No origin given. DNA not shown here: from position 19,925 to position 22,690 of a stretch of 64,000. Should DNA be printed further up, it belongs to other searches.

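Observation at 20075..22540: STAND (NACHT) NTPase fused to a partial FGE/SUMF1-like domain and an Ala/Leu/Asp-rich repeat tail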

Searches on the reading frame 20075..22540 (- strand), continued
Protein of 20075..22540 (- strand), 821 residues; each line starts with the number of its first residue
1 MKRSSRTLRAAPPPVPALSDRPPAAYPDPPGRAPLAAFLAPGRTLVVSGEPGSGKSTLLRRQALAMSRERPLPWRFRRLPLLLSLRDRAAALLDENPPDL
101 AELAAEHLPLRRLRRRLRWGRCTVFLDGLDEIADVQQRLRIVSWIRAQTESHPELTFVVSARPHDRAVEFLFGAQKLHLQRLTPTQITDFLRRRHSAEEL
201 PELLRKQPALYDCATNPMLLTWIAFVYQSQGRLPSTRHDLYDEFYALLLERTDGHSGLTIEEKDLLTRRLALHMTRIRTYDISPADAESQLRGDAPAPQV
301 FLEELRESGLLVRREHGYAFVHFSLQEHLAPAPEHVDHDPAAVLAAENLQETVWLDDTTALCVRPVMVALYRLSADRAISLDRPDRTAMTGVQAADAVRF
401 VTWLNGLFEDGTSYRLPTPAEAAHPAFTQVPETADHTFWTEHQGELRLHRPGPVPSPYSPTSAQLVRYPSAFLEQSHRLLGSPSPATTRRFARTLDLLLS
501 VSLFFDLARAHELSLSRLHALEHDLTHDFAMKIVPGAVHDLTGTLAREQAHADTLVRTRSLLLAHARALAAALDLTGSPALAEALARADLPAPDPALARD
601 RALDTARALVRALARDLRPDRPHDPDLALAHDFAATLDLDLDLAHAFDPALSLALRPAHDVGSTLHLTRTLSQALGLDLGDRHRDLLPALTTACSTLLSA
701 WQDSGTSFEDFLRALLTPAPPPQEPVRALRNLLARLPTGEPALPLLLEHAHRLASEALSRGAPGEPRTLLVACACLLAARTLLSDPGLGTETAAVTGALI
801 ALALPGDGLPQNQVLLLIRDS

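Call 11: search_protein_families(library=pfam, proteins=[P0002, P0003, P0007, P0038, P0066, P0073, P0079, P0083, P0096], max_evalue=0.01)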
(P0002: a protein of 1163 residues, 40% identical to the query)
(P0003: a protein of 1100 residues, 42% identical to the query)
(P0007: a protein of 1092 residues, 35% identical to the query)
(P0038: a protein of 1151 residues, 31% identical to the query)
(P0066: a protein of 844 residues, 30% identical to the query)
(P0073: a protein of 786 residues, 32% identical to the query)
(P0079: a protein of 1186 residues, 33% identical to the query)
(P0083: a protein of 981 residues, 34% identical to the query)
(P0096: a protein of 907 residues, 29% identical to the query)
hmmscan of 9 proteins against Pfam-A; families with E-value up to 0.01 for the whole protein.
P0002 (1163 aa): 8 families
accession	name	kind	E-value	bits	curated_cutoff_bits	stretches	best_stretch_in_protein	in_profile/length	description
PF05729.18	NACHT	-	5.8e-12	46.2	26.7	1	143-307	1-165/167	NACHT domain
PF24883.2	NPHP3_N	-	8.6e-05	23.2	24.8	1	142-273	22-164/164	Nephrocystin 3, N-terminal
PF25199.1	nSTAND_NTPase5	-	0.00028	21.2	34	1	140-177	39-77/145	Novel STAND NTPase 5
PF13191.12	AAA_16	-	0.00036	21.5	32.6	1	140-254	17-153/167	AAA ATPase domain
PF13481.12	AAA_25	-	0.00039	20.5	27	1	135-188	26-77/195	AAA domain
PF20720.3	nSTAND3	-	0.00059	20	27.2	1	134-173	9-48/155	Novel STAND NTPase 3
PF00004.35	AAA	-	0.0048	17.8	21.2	0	147-268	3-103/131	ATPase family associated with various cellular activities (AAA)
PF13401.12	AAA_22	-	0.0063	17.3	27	0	142-261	5-109/130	AAA domain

P0003 (1100 aa): 5 families
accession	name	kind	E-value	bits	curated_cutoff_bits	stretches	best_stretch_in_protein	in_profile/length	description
PF05729.18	NACHT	-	2.6e-07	31.1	26.7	1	146-299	3-163/167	NACHT domain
PF13481.12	AAA_25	-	0.0011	19.1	27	1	129-192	19-88/195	AAA domain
PF24883.2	NPHP3_N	-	0.0033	18.1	24.8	0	223-267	122-164/164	Nephrocystin 3, N-terminal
PF00004.35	AAA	-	0.0037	18.2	21.2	0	148-259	3-97/131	ATPase family associated with various cellular activities (AAA)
PF20720.3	nSTAND3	-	0.0057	16.8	27.2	0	144-169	18-43/155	Novel STAND NTPase 3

P0007 (1092 aa): 3 families
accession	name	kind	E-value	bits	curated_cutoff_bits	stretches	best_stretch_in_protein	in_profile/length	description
PF05729.18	NACHT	-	3.2e-10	40.5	26.7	1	156-305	6-163/167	NACHT domain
PF24883.2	NPHP3_N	-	0.00096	19.8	24.8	0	229-273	122-164/164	Nephrocystin 3, N-terminal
PF25199.1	nSTAND_NTPase5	-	0.006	16.8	34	0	143-179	34-71/145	Novel STAND NTPase 5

P0038 (1151 aa): 21 families
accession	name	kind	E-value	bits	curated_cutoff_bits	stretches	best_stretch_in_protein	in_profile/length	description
PF05729.18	NACHT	-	7.1e-15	55.7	26.7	1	166-326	3-164/167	NACHT domain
PF03781.23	FGE-sulfatase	-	3.4e-06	27.3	23.3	1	607-686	38-120/255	Sulfatase-modifying factor enzyme 1-like domain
PF01078.27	Mg_chelatase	-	8.7e-05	22.4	20.3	1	162-230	21-86/207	Magnesium chelatase, subunit ChlI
PF24883.2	NPHP3_N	-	8.8e-05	23.2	24.8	1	163-293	22-164/164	Nephrocystin 3, N-terminal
PF13401.12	AAA_22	-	8.9e-05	23.3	27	1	163-189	5-31/130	AAA domain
PF20720.3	nSTAND3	-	0.00014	22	27.2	1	158-199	10-53/155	Novel STAND NTPase 3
PF24389.1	ORC-CDC6-like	-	0.00014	21.2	27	1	161-194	30-63/571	ORC-CDC6-like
PF13555.12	AAA_29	-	0.00016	21.8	27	1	153-193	9-52/61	P-loop containing region of AAA domain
PF13245.12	AAA_19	-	0.00044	20.9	25.1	1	160-194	8-42/134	AAA domain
PF02463.25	SMC_N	-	0.00051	20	40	0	160-195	21-58/220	RecF/RecN/SMC N terminal domain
PF13476.12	AAA_23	-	0.00073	20.7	27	1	167-229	23-86/201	AAA domain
PF00005.33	ABC_tran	-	0.00074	20.6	25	1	163-189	11-37/137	ABC transporter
PF01580.24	FtsK_SpoIIIE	-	0.0009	19.2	24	1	127-190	8-66/221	FtsK/SpoIIIE family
PF13521.12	AAA_28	-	0.001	19.8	27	0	166-184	2-20/164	AAA domain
PF25199.1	nSTAND_NTPase5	-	0.0023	18.2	34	1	158-193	36-71/145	Novel STAND NTPase 5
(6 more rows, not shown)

P0066 (844 aa): 13 families
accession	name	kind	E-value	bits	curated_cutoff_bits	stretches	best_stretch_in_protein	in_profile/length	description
PF05729.18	NACHT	-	3.3e-14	53.5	26.7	1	147-308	3-163/167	NACHT domain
PF24883.2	NPHP3_N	-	1.5e-06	28.9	24.8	0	233-276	123-164/164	Nephrocystin 3, N-terminal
PF03781.23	FGE-sulfatase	-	1.6e-06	28.4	23.3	1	589-667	37-118/255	Sulfatase-modifying factor enzyme 1-like domain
PF13191.12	AAA_16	-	6.9e-05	23.8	32.6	1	139-204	19-88/167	AAA ATPase domain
PF13401.12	AAA_22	-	7.8e-05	23.4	27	1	144-265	5-109/130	AAA domain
PF25199.1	nSTAND_NTPase5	-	0.00017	21.9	34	1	136-169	32-66/145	Novel STAND NTPase 5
PF13521.12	AAA_28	-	0.00064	20.4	27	1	147-165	2-20/164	AAA domain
PF20720.3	nSTAND3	-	0.00079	19.6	27.2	1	145-170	18-43/155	Novel STAND NTPase 3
PF01580.24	FtsK_SpoIIIE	-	0.0022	17.9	24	1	132-168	30-63/221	FtsK/SpoIIIE family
PF00005.33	ABC_tran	-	0.0075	17.3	25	0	146-169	13-36/137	ABC transporter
PF13245.12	AAA_19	-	0.0078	16.8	25.1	0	144-172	11-39/134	AAA domain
PF01078.27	Mg_chelatase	-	0.0085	15.9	20.3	0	137-169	15-47/207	Magnesium chelatase, subunit ChlI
PF24389.1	ORC-CDC6-like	-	0.0086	15.3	27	0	143-167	31-55/571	ORC-CDC6-like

P0073 (786 aa): 3 families
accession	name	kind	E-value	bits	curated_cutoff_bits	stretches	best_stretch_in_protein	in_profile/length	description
PF05729.18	NACHT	-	2.6e-10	40.8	26.7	1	2-157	6-163/167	NACHT domain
PF03781.23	FGE-sulfatase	-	2.1e-05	24.8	23.3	1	436-519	35-120/255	Sulfatase-modifying factor enzyme 1-like domain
PF20720.3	nSTAND3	-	0.0074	16.4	27.2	0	2-22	23-43/155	Novel STAND NTPase 3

P0079 (1186 aa): 14 families
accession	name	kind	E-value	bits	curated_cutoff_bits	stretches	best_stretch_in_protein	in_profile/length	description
PF03781.23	FGE-sulfatase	-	2.4e-60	204.8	23.3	2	905-1129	4-236/255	Sulfatase-modifying factor enzyme 1-like domain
PF05419.17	GUN4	-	7.1e-14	52.6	29.2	1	735-831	9-101/141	GUN4-like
PF05729.18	NACHT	-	3.7e-13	50.1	26.7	1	161-327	2-164/167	NACHT domain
PF20720.3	nSTAND3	-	4e-05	23.8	27.2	1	162-187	20-45/155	Novel STAND NTPase 3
PF25199.1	nSTAND_NTPase5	-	0.00032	21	34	1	146-186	28-68/145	Novel STAND NTPase 5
PF13191.12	AAA_16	-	0.00045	21.2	32.6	1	156-265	21-146/167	AAA ATPase domain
PF24883.2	NPHP3_N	-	0.00045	20.9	24.8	0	246-293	119-164/164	Nephrocystin 3, N-terminal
PF24389.1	ORC-CDC6-like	-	0.0009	18.5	27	1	160-191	33-66/571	ORC-CDC6-like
PF10236.15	DAP3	-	0.0015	18.3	23.1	1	143-185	7-48/311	Mitochondrial ribosomal death-associated protein 3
PF00005.33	ABC_tran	-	0.0025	18.8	25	0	160-184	12-36/137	ABC transporter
PF13401.12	AAA_22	-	0.0026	18.5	27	1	162-262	8-95/130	AAA domain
PF25521.1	HTH_TANC1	-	0.0032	17.7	27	1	461-506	41-85/154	TANC1-like, winged helix-turn-helix domain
PF13245.12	AAA_19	-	0.0053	17.4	25.1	0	160-189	12-41/134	AAA domain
PF02463.25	SMC_N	-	0.0062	16.4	40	0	160-199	25-65/220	RecF/RecN/SMC N terminal domain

P0083 (981 aa): 8 families
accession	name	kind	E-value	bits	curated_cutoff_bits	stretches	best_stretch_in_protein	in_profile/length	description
PF05729.18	NACHT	-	3.9e-15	56.5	26.7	1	157-318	3-164/167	NACHT domain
PF03781.23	FGE-sulfatase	-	2.8e-07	30.9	23.3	1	593-684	32-125/255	Sulfatase-modifying factor enzyme 1-like domain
PF24883.2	NPHP3_N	-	3.3e-06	27.8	24.8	0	243-285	124-164/164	Nephrocystin 3, N-terminal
PF24389.1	ORC-CDC6-like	-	0.00023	20.5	27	1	149-193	27-70/571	ORC-CDC6-like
PF13401.12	AAA_22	-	0.00028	21.7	27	1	155-201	6-33/130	AAA domain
PF00005.33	ABC_tran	-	0.0004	21.4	25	1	150-180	7-37/137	ABC transporter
PF13191.12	AAA_16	-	0.0042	18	32.6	1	154-253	24-142/167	AAA ATPase domain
PF20720.3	nSTAND3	-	0.006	16.7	27.2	0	155-181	18-44/155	Novel STAND NTPase 3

P0096 (907 aa): 13 families
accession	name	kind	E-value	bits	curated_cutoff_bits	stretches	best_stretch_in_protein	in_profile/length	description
PF05729.18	NACHT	-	1.2e-15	58.2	26.7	1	160-319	4-164/167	NACHT domain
PF24883.2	NPHP3_N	-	7.7e-08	33.1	24.8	1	154-286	20-164/164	Nephrocystin 3, N-terminal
PF03781.23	FGE-sulfatase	-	6.1e-07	29.8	23.3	1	600-679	42-125/255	Sulfatase-modifying factor enzyme 1-like domain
PF13191.12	AAA_16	-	2.9e-06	28.3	32.6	1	150-261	18-149/167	AAA ATPase domain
PF20720.3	nSTAND3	-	1.4e-05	25.3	27.2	1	155-184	16-45/155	Novel STAND NTPase 3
PF13401.12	AAA_22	-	2.7e-05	24.9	27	1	156-287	5-124/130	AAA domain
PF25199.1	nSTAND_NTPase5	-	4.9e-05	23.6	34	1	151-184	36-69/145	Novel STAND NTPase 5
PF00931.28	NB-ARC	-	0.00026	20.8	23.5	1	153-311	15-161/248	NB-ARC domain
PF20703.3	nSTAND1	-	0.00041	20.5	27.1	1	157-317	34-198/379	Novel STAND NTPase 1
PF01580.24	FtsK_SpoIIIE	-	0.0019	18.1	24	1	153-183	36-66/221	FtsK/SpoIIIE family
PF24389.1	ORC-CDC6-like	-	0.004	16.4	27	1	153-206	29-84/571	ORC-CDC6-like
PF00005.33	ABC_tran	-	0.0044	18.1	25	0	157-214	12-69/137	ABC transporter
PF13555.12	AAA_29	-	0.0054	16.9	27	0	156-179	22-45/61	P-loop containing region of AAA domain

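Call 25: find_encoding_contigs(protein=P0003, flank=8000, max_places=2)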
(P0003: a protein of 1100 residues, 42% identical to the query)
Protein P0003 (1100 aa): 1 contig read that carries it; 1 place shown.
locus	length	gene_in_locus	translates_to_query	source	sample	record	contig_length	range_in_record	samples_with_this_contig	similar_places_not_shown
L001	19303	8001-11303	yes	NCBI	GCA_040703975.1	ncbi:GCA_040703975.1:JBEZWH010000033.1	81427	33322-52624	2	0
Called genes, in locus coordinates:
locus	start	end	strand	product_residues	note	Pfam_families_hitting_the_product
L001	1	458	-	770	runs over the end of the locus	PF01315:Ald_Xan_dh_C, PF02738:MoCoBD_1, PF20256:MoCoBD_2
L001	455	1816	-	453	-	PF01979:Amidohydro_1, PF07969:Amidohydro_3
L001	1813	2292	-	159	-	PF00111:Fer2 (weak), PF13085:Fer2_3 (faint), PF01799:Fer2_2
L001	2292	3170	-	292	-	PF00941:FAD_binding_5, PF03450:CO_deh_flav_C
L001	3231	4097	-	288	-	PF01014:Uricase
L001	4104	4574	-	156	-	PF09349:OHCU_decarbox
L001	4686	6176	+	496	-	PF07905:PucR, PF13556:HTH_30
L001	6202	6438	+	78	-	-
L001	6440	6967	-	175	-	PF00440:TetR_N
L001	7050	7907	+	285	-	PF00106:adh_short, PF01370:Epimerase (faint), PF08659:KR, PF13561:adh_short_C2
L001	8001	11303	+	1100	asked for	PF05729:NACHT (weak)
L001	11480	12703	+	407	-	PF03583:LIP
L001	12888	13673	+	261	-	PF01636:APH (faint)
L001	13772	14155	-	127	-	-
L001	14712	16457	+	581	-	-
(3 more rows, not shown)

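Call 26: find_encoding_contigs(protein=P0002, flank=8000, max_places=2)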
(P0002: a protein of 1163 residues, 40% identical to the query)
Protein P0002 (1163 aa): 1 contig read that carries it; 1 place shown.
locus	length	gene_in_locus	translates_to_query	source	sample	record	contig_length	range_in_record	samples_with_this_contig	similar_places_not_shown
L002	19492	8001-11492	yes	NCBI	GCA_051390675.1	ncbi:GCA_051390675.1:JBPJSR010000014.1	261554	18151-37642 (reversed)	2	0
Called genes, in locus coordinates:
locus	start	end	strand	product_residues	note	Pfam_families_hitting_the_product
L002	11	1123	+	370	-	PF08240:ADH_N, PF00107:ADH_zinc_N, PF13602:ADH_zinc_N_2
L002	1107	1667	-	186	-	PF02861:Clp_N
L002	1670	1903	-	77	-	-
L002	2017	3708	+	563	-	PF00664:ABC_membrane, PF00005:ABC_tran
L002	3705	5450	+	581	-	PF00664:ABC_membrane, PF00005:ABC_tran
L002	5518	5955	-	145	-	PF13581:HATPase_c_2 (weak)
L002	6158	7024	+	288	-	PF13560:HTH_31, PF19054:DUF5753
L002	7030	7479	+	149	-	PF04149:DUF397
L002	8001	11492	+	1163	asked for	PF05729:NACHT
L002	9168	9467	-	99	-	-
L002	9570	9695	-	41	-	-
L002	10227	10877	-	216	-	-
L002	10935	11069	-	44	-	-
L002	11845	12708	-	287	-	PF09130:DUF1932 (weak)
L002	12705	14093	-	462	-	PF01381:HTH_3 (faint)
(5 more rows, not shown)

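Call 38: find_encoding_contigs(protein=P0008, flank=7000, max_places=1)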
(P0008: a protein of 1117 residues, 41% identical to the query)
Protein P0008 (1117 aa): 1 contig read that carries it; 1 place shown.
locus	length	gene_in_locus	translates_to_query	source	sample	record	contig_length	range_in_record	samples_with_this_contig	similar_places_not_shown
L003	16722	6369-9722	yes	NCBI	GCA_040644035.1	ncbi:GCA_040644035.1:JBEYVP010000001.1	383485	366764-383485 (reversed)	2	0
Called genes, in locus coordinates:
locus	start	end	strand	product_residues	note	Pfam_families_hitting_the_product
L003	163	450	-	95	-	PF28009:SCO5918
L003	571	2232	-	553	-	-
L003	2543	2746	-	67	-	PF00313:CSD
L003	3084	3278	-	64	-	-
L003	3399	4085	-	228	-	PF00440:TetR_N, PF02909:TetR_C_1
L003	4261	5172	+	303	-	PF00005:ABC_tran, PF13304:AAA_21 (weak)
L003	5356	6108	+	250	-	PF01061:ABC2_membrane, PF12698:ABC2_membrane_3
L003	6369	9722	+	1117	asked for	PF05729:NACHT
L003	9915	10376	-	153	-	-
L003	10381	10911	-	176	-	PF25232:DUF7848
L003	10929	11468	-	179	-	-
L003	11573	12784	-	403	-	PF01381:HTH_3 (weak)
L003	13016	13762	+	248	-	PF13628:DUF4142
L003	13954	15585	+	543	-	-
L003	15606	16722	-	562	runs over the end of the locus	PF00128:Alpha-amylase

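Call 39: find_encoding_contigs(protein=P0014, flank=7000, max_places=1)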
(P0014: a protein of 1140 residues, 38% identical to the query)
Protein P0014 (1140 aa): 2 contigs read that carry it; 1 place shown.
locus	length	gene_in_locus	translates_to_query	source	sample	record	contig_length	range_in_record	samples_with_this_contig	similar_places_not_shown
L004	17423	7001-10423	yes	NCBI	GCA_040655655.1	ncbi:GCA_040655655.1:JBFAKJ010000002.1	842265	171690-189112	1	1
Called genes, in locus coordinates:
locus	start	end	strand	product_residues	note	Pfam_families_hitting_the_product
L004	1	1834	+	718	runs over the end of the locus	-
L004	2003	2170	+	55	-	-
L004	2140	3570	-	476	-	PF07690:MFS_1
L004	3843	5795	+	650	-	PF08448:PAS_4, PF13426:PAS_9 (weak), PF07228:SpoIIE, PF13581:HATPase_c_2, PF02518:HATPase_c, PF01740:STAS, PF13466:STAS_2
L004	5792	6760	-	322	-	PF05076:SUFU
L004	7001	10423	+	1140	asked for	PF05729:NACHT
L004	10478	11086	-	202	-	PF00440:TetR_N, PF21597:TetR_C_43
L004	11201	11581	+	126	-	PF07366:SnoaL, PF12680:SnoaL_2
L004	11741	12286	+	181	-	-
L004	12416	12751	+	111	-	-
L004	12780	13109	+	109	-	-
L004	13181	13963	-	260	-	PF00557:Peptidase_M24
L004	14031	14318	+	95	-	PF12844:HTH_19 (weak), PF13560:HTH_31, PF01381:HTH_3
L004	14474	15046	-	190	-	PF00440:TetR_N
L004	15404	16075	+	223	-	PF00106:adh_short (weak)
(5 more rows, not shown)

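Call 41: find_related_loci(query=window:20075-22540:-, collection=genome_contigs, flank=6000)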
Query window:20075-22540:- (821 aa) in genome_contigs; peptide patterns used: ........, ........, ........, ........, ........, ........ (x = any residue, [..] = any of these).
598 stretches matched a pattern (row limit reached: there are more); 142 encode a relative of the query (tblastn E <= 1e-3); the best 80 are kept; 80 distinct loci.
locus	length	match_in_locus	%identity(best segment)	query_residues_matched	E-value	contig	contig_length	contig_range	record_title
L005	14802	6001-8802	38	32-817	1e-51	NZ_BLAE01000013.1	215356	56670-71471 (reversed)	Acrocarpospora macrocephala strain NBRC 16266 sequence013, whole genome shotgun sequence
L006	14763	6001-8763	38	40-817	6e-51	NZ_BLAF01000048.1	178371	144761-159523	Acrocarpospora pleiomorpha strain NBRC 16267 sequence048, whole genome shotgun sequence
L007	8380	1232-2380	38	42-381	2e-47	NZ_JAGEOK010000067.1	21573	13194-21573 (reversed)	Actinomadura nitritigenes strain L46 NODE_67_length_21573_cov_25.349669, whole genome shotgun sequence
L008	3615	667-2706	28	31-648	6e-37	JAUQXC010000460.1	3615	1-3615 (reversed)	MAG: Thermoflexales bacterium isolate BIN19 contig_147855, whole genome shotgun sequence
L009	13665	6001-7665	34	45-478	2e-35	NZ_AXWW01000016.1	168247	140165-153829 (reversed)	Actinokineospora inagensis DSM 44258 H504DRAFT_scaffold00012.12_C, whole genome shotgun sequence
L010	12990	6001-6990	31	44-330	9e-35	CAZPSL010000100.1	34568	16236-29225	MAG TPA_asm: uncultured Anaerolineales bacterium isolate binchicken_co219_421 genome assembly, contig: k141_797037, whol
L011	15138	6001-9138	40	23-819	3e-61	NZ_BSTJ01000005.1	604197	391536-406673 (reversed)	Actinoallomurus iriomotensis strain NBRC 103681 sequence05, whole genome shotgun sequence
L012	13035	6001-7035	31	39-330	4e-31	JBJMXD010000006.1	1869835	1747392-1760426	MAG: Chthoniobacterales bacterium isolate H3_16_all_fractions_metab_conc_1_58_0 k255_7624711, whole genome shotgun seque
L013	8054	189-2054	28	78-678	5e-31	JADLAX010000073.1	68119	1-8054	MAG: Anaerolineae bacterium isolate SJ142 c_000001011429, whole genome shotgun sequence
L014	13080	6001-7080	29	42-354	1e-30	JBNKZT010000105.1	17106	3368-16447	MAG: Candidatus Promineifilaceae bacterium isolate D1.bin.20.strict NODE_105_length_17106_cov_4.826003, whole genome sho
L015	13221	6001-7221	31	42-402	1e-29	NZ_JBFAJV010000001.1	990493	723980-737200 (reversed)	Actinosynnema sp. NPDC050436 NPDC050436_58_E3.ctg-0001, whole genome shotgun sequence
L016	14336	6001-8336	30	43-679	5e-29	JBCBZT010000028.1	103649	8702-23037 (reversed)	MAG: Cyanobacteria bacterium P01_A01_bin.123 k141_1382078_length_103649_cov_37.0157, whole genome shotgun sequence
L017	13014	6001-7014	31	43-330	1e-28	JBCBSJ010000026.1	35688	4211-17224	MAG: Cyanobacteria bacterium J06638_20 k141_261000_length_35688_cov_47.4640, whole genome shotgun sequence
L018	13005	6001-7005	30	43-330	2e-28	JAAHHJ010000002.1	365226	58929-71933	MAG: Symploca sp. SIO3C6 3C6_NODE_2, whole genome shotgun sequence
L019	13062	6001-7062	30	42-354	3e-28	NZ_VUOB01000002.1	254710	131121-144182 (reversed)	Solihabitans fulvus strain AN110305 contig_2, whole genome shotgun sequence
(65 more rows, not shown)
